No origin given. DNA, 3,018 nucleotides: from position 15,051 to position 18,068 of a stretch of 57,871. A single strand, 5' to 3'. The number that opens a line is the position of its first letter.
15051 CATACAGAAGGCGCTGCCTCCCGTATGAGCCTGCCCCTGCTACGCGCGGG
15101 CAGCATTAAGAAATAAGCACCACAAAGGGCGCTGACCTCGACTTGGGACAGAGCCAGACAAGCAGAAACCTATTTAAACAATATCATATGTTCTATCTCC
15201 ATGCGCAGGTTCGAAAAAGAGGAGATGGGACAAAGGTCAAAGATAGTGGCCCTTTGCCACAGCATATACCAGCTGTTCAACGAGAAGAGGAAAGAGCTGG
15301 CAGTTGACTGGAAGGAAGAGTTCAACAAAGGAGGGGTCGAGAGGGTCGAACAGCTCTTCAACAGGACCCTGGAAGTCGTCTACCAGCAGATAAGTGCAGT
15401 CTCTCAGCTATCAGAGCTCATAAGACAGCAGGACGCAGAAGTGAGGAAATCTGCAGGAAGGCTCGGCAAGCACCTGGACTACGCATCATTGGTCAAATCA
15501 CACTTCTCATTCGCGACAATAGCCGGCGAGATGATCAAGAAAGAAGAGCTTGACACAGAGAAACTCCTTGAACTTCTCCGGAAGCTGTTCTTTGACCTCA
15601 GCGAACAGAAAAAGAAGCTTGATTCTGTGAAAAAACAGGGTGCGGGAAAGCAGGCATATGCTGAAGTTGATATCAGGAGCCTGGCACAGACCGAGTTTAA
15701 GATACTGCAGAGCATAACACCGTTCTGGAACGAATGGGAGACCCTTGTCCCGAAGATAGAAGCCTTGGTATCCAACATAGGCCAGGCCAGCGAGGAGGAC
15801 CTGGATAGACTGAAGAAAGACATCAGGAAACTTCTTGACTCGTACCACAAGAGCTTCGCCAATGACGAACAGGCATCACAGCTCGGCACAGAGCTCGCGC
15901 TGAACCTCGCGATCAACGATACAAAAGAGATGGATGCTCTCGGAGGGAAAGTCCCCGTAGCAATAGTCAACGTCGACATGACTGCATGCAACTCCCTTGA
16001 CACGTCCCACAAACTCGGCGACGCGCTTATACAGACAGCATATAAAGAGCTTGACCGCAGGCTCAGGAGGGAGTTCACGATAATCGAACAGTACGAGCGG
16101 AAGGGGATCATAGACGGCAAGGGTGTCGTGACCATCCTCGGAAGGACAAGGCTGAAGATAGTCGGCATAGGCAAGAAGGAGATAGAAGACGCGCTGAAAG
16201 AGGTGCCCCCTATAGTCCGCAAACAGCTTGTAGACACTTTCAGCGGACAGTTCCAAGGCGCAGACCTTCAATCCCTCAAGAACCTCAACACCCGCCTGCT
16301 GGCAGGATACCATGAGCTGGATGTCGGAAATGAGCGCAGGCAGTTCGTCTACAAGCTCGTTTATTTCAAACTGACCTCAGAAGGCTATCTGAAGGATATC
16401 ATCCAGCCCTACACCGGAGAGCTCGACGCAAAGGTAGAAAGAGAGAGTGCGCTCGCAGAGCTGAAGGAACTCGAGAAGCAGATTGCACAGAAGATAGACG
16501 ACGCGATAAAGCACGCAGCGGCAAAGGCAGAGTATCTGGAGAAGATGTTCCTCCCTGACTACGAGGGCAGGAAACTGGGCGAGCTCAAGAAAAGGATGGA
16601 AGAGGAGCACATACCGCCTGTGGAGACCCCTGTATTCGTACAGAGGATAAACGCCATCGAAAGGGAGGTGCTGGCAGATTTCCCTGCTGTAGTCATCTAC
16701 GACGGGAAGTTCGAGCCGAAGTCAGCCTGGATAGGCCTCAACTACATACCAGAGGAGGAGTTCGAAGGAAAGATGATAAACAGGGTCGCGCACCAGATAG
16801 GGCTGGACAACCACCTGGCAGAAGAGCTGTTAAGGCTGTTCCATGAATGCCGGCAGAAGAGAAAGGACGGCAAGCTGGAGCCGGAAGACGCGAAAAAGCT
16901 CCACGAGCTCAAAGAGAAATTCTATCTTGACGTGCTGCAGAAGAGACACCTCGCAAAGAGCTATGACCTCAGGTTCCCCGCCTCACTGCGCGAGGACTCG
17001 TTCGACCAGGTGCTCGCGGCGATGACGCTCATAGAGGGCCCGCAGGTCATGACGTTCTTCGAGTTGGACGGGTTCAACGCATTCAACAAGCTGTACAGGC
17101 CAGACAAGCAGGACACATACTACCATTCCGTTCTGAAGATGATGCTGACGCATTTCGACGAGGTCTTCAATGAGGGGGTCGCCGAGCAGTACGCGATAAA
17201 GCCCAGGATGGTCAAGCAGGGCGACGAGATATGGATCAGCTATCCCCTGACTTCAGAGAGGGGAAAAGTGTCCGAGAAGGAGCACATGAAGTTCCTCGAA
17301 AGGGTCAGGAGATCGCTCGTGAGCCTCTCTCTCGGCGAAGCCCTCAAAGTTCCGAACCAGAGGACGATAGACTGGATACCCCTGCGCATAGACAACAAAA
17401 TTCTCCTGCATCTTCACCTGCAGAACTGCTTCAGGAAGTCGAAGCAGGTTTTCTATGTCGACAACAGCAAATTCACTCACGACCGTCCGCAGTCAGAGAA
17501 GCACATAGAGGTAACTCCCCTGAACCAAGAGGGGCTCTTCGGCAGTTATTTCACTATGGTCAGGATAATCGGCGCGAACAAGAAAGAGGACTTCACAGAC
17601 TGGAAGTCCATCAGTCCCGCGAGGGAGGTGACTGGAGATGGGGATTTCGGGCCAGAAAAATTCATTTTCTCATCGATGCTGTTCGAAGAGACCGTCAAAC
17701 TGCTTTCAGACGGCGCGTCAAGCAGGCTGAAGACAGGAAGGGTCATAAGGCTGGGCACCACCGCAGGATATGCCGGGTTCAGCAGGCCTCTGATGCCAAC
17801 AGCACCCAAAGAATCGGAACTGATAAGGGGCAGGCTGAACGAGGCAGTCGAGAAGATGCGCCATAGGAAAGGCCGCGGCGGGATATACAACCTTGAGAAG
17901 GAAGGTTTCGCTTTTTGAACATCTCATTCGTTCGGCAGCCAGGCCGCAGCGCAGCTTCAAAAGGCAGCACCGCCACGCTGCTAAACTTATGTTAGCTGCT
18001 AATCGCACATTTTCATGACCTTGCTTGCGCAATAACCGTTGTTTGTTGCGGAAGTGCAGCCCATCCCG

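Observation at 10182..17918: Co-directional block: HerA-like ATPase, four orphan ORFs and a 905-aa double-palm protein (candidate uncharacterised system)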

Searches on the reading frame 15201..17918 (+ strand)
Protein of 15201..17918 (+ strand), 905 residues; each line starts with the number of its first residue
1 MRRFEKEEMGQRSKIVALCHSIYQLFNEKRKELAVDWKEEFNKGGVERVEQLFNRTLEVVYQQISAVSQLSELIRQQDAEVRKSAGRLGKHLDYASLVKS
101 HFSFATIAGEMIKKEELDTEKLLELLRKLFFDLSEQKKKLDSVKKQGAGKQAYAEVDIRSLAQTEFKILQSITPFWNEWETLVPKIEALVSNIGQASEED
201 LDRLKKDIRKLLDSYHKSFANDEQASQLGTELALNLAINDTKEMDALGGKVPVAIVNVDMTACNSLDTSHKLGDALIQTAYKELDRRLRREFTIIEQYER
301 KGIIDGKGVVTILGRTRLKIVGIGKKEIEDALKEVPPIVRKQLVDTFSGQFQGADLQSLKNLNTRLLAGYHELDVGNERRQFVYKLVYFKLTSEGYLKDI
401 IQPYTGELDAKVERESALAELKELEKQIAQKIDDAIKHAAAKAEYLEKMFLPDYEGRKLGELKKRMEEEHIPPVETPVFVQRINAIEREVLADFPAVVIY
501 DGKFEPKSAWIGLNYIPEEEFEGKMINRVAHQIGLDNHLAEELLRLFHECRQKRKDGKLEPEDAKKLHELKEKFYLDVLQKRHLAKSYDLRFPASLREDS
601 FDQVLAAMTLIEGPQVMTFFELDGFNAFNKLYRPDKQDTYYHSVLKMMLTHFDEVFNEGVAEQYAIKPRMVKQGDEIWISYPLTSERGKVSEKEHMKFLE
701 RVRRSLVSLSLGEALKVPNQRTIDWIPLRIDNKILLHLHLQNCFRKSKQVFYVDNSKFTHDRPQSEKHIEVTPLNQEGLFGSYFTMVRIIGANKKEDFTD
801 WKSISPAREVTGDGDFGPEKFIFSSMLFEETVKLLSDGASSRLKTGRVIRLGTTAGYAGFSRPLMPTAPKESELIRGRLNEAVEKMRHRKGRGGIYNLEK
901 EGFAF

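Call 3: search_protein_families(library=pfam, proteins=[window:15201-17918:+], max_evalue=0.1)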
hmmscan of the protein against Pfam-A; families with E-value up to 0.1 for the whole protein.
window:15201-17918:+ (905 aa): 1 family
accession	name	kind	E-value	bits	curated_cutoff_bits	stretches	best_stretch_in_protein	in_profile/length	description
PF05957.18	DUF883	-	0.092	13.1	25.4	0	179-213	7-41/53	DUF883 N-terminal domain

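Call 4: search_protein_families(library=padloc, proteins=[window:15201-17918:+], max_evalue=0.1)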
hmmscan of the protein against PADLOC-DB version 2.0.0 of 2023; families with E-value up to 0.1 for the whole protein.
window:15201-17918:+ (905 aa): 1 family
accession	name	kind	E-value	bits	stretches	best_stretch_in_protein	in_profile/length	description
PDLC01351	Cas7g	-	0.022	13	1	248-296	54-99/143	CAS-I-U; effector_G7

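Call 8: find_encoding_contigs(protein=window:15201-17918:+, flank=10000, max_places=6)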
Protein window:15201-17918:+ (905 aa): no gene with exactly this product is on record in the collection.

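Call 9: find_homologous_proteins(query=window:15201-17915:+)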
Query window:15201-17915:+ (905 aa): 9 proteins with E <= 0.001 among 8000 candidates.
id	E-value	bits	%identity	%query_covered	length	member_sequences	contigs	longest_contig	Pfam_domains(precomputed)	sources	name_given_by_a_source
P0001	0.0e+0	2019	100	100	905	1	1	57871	-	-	-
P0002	0.0e+0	1532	75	100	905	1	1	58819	-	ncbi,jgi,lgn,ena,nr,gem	ncbi:MAG: hypothetical protein KKD17_06100 [Nanoarchaeota archaeon]|nr:hypothetical protein [Nanoarc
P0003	5.2e-285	966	50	100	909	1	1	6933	-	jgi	jgi:hypothetical protein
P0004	3.3e-278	944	48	100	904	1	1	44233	-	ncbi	ncbi:MAG: hypothetical protein ABIA62_03000 [Candidatus Woesearchaeota archaeon]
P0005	7.1e-273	926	48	99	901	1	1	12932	-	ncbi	-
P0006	2.4e-269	914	47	100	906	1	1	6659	-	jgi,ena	-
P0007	9.7e-269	912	48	100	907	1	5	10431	-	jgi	jgi:GGDEF domain-containing protein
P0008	3.6e-246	838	46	100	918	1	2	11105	-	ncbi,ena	-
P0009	1.2e-231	790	43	99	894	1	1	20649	-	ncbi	-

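Call 10: find_encoding_contigs(protein=P0002, flank=10000, max_places=2)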
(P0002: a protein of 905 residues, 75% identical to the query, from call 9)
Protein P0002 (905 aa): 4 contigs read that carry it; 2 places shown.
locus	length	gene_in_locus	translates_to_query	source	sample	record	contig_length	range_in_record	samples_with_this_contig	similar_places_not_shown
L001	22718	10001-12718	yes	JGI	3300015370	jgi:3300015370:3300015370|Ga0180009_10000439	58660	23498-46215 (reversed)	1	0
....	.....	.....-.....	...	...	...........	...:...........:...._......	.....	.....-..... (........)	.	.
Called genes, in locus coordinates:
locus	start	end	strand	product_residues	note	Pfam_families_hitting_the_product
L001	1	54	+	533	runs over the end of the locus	PF00587:tRNA-synt_2b (weak), PF03129:HGTP_anticodon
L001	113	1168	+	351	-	-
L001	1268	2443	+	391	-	PF00493:MCM, PF01078:Mg_chelatase (faint), PF17855:MCM_lid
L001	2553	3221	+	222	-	PF03193:RsgA_GTPase (faint), PF00735:Septin (weak), PF02421:FeoB_N, PF01926:MMR_HSR1, PF16897:MMR_HSR1_Xtn (faint), PF00009:GTP_EFTU (weak)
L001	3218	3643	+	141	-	PF09846:OapB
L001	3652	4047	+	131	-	PF09845:OapC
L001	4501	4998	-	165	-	PF21473:OB_Ssb-like, PF01336:tRNA_anti-codon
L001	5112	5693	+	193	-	-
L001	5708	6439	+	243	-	PF11848:DUF3368 (weak)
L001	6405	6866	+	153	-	-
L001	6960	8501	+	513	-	PF01935:DUF87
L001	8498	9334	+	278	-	-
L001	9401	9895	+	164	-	-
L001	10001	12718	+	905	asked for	-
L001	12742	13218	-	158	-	-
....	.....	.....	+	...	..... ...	-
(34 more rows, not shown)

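Call 11: find_encoding_contigs(protein=P0004, flank=10000, max_places=2)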
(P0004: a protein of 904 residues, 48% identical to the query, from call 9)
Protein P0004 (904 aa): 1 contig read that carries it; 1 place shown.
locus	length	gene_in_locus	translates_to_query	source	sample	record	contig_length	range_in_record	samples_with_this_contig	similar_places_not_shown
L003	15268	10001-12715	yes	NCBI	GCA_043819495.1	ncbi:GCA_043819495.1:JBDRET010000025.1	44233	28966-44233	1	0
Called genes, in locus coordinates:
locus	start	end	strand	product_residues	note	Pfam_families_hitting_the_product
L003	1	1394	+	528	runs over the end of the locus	PF00587:tRNA-synt_2b, PF03129:HGTP_anticodon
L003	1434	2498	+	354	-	-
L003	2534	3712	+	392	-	PF07726:AAA_3 (faint), PF07728:AAA_5 (faint), PF00493:MCM, PF01078:Mg_chelatase (faint), PF17855:MCM_lid (weak)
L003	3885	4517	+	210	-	PF00735:Septin (weak), PF01926:MMR_HSR1, PF02421:FeoB_N (weak), PF08477:Roc (faint), PF16897:MMR_HSR1_Xtn (weak), PF00009:GTP_EFTU (weak)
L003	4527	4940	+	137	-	PF09846:OapB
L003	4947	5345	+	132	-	PF09845:OapC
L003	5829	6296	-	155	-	PF21473:OB_Ssb-like, PF01336:tRNA_anti-codon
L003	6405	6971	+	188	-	-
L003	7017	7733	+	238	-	PF11848:DUF3368 (weak)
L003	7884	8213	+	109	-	-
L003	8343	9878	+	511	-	PF01935:DUF87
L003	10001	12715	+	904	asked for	-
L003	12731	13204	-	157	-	-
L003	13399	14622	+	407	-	PF00149:Metallophos, PF12850:Metallophos_2 (weak)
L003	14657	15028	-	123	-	PF00293:NUDIX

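Call 12: find_encoding_contigs(protein=P0009, flank=10000, max_places=2)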
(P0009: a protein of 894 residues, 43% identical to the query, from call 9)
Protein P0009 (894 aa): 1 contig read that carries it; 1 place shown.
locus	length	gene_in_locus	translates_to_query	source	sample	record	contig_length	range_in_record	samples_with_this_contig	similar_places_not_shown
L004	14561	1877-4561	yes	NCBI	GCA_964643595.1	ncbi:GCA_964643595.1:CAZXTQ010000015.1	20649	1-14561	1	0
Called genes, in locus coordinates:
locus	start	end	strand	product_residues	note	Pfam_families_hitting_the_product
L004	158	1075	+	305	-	-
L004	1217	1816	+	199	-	-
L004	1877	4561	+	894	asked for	-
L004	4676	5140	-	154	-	-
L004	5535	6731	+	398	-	PF00149:Metallophos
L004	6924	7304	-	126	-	PF00293:NUDIX, PF14815:NUDIX_4 (weak)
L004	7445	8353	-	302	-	-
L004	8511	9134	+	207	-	-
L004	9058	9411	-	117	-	-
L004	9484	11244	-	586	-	PF01336:tRNA_anti-codon, PF00152:tRNA-synt_2, PF02938:GAD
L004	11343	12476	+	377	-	PF01702:TGT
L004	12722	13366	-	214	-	PF13483:Lactamase_B_3, PF12706:Lactamase_B_2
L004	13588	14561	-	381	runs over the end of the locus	PF04389:Peptidase_M28 (faint), PF01546:Peptidase_M20, PF07687:M20_dimer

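Call 14: find_encoding_contigs(protein=P0005, flank=10000, max_places=2)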
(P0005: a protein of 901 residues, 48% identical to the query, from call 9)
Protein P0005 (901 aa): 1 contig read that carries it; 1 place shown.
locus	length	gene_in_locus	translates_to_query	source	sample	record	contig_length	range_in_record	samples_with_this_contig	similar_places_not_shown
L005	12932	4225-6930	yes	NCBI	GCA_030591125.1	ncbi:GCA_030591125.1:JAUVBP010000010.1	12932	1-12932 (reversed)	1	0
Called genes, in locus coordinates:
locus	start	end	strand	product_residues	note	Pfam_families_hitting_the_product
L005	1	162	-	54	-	?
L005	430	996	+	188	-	-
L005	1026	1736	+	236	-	PF11848:DUF3368 (weak)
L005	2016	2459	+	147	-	-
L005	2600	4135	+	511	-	PF01935:DUF87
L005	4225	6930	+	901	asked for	-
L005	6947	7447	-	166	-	-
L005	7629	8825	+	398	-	PF00149:Metallophos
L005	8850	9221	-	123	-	PF00293:NUDIX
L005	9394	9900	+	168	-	-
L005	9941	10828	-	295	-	-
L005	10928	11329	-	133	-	-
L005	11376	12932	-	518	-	?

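Call 15: find_encoding_contigs(protein=P0008, flank=10000, max_places=2)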
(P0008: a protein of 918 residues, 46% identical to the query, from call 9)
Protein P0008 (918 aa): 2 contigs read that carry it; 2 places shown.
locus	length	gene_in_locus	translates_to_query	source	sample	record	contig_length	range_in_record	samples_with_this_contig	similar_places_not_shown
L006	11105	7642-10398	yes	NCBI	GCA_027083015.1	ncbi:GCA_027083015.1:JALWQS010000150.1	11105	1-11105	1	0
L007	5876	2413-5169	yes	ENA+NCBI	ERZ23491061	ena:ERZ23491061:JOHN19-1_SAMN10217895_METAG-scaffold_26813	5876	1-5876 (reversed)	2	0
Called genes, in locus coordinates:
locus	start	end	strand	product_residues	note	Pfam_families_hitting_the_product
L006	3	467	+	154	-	?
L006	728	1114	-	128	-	PF09845:OapC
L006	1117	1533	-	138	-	PF09846:OapB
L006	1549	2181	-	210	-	PF03193:RsgA_GTPase (faint), PF00025:Arf (faint), PF00009:GTP_EFTU (faint), PF01926:MMR_HSR1, PF02421:FeoB_N (weak), PF08477:Roc (faint)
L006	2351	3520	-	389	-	PF07726:AAA_3 (faint), PF00493:MCM, PF01078:Mg_chelatase (faint), PF00158:Sigma54_activat (faint), PF07728:AAA_5 (faint), PF17855:MCM_lid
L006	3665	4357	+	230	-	-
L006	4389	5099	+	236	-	PF11848:DUF3368 (weak)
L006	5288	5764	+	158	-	-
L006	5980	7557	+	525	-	PF01935:DUF87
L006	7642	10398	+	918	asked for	-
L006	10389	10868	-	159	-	-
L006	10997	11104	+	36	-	?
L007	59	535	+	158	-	-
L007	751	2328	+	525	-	PF01935:DUF87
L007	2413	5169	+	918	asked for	-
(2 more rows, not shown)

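Call 16: find_encoding_contigs(protein=P0007, flank=10000, max_places=3)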
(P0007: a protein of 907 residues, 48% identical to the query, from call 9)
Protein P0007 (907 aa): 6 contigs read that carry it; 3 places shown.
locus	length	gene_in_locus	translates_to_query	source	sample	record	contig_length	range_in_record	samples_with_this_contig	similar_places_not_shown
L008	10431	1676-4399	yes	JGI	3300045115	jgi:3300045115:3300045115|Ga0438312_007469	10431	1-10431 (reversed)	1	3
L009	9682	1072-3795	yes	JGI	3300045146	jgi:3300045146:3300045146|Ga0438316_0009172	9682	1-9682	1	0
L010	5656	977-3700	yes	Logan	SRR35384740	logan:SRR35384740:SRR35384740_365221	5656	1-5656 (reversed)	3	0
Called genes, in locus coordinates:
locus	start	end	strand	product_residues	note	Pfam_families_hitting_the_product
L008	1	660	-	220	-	?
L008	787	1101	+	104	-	-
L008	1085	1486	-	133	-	-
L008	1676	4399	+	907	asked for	-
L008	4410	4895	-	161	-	-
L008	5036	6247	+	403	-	PF00149:Metallophos, PF12850:Metallophos_2 (weak)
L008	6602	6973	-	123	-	PF00293:NUDIX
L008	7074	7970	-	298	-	-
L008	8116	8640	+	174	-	-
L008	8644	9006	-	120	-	-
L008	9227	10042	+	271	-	PF13276:HTH_21 (weak), PF00665:rve, PF13683:rve_3 (weak)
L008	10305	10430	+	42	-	?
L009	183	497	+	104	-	-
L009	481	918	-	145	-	-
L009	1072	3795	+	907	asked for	-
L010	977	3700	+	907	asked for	-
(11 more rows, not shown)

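Call 20: search_solved_structures(query=A1, max_evalue=10, show_alignments=3)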
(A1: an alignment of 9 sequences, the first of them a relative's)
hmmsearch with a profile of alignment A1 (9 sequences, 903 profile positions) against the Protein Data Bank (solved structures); distinct sequences matched with E-value up to 10: 1.
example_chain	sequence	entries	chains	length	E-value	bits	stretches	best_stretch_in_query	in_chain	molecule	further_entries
7kv1_A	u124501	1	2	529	1.3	10.3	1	735-837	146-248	SusD family protein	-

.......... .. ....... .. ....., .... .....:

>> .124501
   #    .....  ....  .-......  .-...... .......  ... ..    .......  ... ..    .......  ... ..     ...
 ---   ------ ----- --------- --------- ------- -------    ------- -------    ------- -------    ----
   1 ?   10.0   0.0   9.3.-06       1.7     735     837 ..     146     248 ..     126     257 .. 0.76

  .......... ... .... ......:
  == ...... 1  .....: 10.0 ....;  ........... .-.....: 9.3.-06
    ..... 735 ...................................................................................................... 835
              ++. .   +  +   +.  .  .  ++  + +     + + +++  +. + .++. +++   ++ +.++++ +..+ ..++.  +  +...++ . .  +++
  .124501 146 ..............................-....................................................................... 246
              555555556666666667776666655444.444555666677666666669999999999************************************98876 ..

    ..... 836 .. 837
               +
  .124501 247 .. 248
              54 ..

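Call 34: find_related_loci(query=A1, collection=genome_contigs, flank=8000)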
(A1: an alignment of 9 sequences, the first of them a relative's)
Query A1 (905 aa) in genome_contigs; peptide patterns used: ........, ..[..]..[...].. (x = any residue, [..] = any of these).
148 stretches matched a pattern; 5 encode a relative of the query (tblastn E <= 1e-3); 5 distinct loci.
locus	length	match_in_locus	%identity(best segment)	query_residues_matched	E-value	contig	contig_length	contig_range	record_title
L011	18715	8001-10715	75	1-905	0e+0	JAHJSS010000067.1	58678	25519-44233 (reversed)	MAG: Nanoarchaeota archaeon isolate OS_PC_MetaG.mb.26 OS_PC_MetaG.mb.26_k141_652591, whole genome shotgun sequence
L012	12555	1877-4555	43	1-899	0e+0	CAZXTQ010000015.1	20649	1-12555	MAG TPA_asm: uncultured Methanosarcinales archaeon isolate SRP141376_co3_431 genome assembly, contig: NODE_6958_length_2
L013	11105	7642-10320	46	1-901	0e+0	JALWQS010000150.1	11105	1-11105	MAG: Candidatus Woesearchaeota archaeon isolate M2_metabat1_scaf2bin.081 M2_NODE_8049_length_11105_cov_2.075059, whole g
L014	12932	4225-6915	48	1-899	0e+0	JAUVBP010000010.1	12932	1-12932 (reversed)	MAG: Candidatus Woesearchaeota archaeon isolate CSMAG_248 CSMAG_248_k127_13555174_length_12932_cov_7.0000, whole genome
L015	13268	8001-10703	48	1-903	0e+0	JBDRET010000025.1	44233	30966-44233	MAG: Candidatus Woesearchaeota archaeon isolate MEGAHIT-group-1.33 k141_7342002, whole genome shotgun sequence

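Call 35: search_protein_representatives(alignment_id=A1)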
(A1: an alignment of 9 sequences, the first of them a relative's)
Query: 9 sequences, 903 profile positions. Proteins with E-value up to 0.001 (for the whole library): 10; up to 1e-10: 8; up to 1e-30: 7. The best 10 are listed.
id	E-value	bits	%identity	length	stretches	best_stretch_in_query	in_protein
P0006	0.0e+00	1505.8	-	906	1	1-903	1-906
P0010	0.0e+00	1161.2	-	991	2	1-560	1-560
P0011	0.0e+00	1025.2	-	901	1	1-902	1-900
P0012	3.9e-262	889.0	-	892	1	1-896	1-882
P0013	1.9e-222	757.7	-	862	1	1-897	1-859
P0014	2.6e-86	307.2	-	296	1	1-273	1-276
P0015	1.8e-39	152.2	-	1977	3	489-706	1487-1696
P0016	7.9e-17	77.3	-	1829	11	474-514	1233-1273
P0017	3.5e-05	38.7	-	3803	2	610-649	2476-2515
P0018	4.9e-05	38.2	-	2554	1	507-649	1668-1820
